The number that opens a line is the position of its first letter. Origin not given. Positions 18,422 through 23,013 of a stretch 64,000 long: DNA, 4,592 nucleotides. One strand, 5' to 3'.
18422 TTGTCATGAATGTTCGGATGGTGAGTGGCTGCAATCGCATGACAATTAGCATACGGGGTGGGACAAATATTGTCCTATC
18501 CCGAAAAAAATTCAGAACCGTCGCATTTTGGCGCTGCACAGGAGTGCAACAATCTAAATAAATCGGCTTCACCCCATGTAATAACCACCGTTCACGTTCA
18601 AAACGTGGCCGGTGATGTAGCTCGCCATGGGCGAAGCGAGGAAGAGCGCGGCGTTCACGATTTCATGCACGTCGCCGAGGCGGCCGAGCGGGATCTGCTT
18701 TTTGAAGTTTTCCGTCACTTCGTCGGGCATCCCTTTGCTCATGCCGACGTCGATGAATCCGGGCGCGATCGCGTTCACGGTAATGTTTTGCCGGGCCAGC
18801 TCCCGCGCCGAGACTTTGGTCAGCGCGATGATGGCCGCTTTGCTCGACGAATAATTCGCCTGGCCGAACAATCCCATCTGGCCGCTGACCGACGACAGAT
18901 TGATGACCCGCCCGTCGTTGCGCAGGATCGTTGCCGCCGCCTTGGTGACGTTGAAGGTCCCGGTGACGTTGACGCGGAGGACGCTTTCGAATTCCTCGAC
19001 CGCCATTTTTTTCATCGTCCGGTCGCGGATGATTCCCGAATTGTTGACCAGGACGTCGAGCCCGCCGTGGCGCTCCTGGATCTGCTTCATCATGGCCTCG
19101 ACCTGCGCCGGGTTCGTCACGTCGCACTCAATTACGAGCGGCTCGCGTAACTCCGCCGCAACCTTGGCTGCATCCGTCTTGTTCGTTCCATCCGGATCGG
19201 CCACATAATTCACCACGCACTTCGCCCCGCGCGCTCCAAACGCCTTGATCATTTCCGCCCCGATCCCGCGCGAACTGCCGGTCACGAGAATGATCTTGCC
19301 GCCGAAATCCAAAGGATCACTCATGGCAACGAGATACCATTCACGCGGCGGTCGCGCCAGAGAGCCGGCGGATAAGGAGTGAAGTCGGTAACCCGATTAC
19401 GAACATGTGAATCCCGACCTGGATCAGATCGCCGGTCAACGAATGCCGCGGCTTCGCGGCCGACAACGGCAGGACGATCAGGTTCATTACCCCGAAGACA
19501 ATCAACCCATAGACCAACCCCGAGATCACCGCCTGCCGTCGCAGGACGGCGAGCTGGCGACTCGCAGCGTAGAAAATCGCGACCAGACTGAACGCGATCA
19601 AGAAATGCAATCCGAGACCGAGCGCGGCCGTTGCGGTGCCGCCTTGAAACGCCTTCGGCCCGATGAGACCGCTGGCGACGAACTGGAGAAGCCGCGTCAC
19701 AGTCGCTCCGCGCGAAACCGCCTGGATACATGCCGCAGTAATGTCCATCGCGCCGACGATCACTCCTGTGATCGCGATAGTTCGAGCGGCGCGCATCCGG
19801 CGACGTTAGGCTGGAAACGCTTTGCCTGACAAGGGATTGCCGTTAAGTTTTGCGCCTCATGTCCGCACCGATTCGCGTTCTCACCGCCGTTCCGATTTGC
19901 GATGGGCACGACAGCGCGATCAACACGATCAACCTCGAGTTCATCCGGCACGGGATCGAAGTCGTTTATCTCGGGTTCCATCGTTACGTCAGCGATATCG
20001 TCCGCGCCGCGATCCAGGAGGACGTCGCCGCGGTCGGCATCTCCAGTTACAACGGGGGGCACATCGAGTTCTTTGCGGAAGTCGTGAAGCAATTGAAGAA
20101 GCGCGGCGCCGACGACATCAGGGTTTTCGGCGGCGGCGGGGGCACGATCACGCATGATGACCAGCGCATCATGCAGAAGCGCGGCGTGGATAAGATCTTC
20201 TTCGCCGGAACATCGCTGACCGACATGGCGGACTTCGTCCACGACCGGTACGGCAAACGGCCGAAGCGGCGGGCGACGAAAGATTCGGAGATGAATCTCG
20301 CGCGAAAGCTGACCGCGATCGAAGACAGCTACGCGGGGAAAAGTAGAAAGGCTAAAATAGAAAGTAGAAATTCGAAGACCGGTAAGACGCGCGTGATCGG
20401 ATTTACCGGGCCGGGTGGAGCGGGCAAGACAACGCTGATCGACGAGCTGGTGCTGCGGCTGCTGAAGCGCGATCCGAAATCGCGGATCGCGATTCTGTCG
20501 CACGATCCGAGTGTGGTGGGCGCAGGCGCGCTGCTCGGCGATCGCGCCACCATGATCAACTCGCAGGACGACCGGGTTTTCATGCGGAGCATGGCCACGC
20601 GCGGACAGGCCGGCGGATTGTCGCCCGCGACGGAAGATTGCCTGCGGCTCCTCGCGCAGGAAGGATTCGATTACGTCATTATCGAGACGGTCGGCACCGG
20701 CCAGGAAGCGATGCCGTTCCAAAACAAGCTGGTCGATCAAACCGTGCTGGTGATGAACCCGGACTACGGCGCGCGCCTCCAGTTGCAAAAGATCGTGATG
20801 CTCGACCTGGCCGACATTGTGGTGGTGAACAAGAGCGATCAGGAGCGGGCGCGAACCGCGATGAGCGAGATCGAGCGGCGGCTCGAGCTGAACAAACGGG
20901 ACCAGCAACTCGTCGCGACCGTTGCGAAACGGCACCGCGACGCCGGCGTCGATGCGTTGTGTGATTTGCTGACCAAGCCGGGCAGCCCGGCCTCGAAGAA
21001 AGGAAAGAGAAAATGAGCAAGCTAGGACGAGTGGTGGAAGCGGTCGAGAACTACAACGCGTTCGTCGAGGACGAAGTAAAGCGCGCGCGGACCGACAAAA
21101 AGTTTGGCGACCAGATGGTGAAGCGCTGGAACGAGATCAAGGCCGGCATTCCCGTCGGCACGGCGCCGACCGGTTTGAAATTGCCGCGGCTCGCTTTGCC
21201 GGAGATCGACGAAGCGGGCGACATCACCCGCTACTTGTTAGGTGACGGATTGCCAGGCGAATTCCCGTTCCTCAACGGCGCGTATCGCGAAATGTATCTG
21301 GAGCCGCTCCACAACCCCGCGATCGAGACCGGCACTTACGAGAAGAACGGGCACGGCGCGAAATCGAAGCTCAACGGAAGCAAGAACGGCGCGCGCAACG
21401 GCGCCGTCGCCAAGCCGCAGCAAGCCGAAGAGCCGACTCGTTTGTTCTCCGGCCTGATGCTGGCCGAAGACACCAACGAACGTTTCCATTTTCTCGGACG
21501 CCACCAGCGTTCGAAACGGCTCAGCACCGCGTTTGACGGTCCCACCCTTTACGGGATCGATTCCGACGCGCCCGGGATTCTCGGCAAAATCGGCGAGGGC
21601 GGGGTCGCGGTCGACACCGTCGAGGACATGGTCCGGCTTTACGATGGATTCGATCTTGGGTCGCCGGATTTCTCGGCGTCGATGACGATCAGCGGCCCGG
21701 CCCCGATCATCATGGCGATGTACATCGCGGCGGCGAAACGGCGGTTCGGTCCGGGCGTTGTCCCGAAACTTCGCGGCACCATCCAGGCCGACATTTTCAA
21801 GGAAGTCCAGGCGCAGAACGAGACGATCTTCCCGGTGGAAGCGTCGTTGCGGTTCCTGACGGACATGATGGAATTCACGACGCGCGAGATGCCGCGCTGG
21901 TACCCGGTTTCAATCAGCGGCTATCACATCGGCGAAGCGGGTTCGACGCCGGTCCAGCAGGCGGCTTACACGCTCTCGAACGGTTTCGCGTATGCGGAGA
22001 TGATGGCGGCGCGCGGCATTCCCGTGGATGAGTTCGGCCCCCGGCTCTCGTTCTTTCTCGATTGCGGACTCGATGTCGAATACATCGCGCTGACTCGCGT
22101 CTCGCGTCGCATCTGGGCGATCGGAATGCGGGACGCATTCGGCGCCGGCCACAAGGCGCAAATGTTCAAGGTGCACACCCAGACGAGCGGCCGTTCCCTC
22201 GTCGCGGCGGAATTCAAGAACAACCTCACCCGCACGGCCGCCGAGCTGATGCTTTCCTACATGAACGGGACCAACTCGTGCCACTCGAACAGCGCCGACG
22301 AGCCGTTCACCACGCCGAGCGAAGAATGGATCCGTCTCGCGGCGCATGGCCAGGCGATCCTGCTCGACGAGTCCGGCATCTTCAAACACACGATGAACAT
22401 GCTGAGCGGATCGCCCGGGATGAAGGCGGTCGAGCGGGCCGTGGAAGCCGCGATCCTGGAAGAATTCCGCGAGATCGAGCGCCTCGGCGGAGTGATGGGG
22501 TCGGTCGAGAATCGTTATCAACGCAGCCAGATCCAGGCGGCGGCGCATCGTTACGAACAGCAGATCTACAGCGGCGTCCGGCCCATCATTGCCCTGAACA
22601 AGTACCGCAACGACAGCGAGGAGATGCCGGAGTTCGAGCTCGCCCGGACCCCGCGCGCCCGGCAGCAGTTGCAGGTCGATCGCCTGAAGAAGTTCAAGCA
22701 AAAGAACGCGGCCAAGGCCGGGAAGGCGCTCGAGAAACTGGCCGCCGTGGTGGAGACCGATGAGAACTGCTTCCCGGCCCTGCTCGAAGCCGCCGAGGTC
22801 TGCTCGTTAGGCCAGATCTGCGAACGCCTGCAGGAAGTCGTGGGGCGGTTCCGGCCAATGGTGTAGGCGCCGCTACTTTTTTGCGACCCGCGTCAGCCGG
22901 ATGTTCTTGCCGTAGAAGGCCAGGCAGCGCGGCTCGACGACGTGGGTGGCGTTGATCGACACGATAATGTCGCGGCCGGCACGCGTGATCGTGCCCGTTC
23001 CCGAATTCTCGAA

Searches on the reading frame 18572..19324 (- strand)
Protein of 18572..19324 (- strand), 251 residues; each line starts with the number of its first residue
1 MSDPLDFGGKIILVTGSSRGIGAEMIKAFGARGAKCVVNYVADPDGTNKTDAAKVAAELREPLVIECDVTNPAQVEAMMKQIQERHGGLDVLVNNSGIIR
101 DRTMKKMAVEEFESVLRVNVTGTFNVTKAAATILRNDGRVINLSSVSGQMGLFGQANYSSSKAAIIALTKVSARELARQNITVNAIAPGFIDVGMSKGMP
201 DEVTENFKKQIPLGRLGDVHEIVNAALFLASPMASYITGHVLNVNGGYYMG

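Call 82: search_protein_families(library=pfam, proteins=[window:18572-19324:-], max_evalue=0.001)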
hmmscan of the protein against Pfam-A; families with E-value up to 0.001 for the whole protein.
window:18572-19324:- (251 aa): 5 families
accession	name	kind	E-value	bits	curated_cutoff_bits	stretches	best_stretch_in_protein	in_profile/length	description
PF13561.12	adh_short_C2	-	3.5e-67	226.9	27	1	18-248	5-235/236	Enoyl-(Acyl carrier protein) reductase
PF00106.31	adh_short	-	5.7e-53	179.7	26.6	1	10-199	1-190/195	short chain dehydrogenase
PF08659.16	KR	-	8.2e-22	78.4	22.6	1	12-172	3-163/180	KR domain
PF01370.27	Epimerase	-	2.3e-05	24.4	20.9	1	12-147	1-117/240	NAD dependent epimerase/dehydratase family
PF01073.25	3Beta_HSD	-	0.0008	19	22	0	13-131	1-104/280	3-beta hydroxysteroid dehydrogenase/isomerase family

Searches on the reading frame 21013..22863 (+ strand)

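Call 55: search_protein_families(library=pfam, proteins=[window:21013-22863:+], max_evalue=0.001)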
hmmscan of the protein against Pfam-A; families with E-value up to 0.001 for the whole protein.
window:21013-22863:+ (617 aa): 1 family
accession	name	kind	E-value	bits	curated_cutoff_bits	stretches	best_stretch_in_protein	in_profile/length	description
PF01642.28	MM_CoA_mutase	-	5e-113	378.8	22.1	1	143-611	50-512/512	Methylmalonyl-CoA mutase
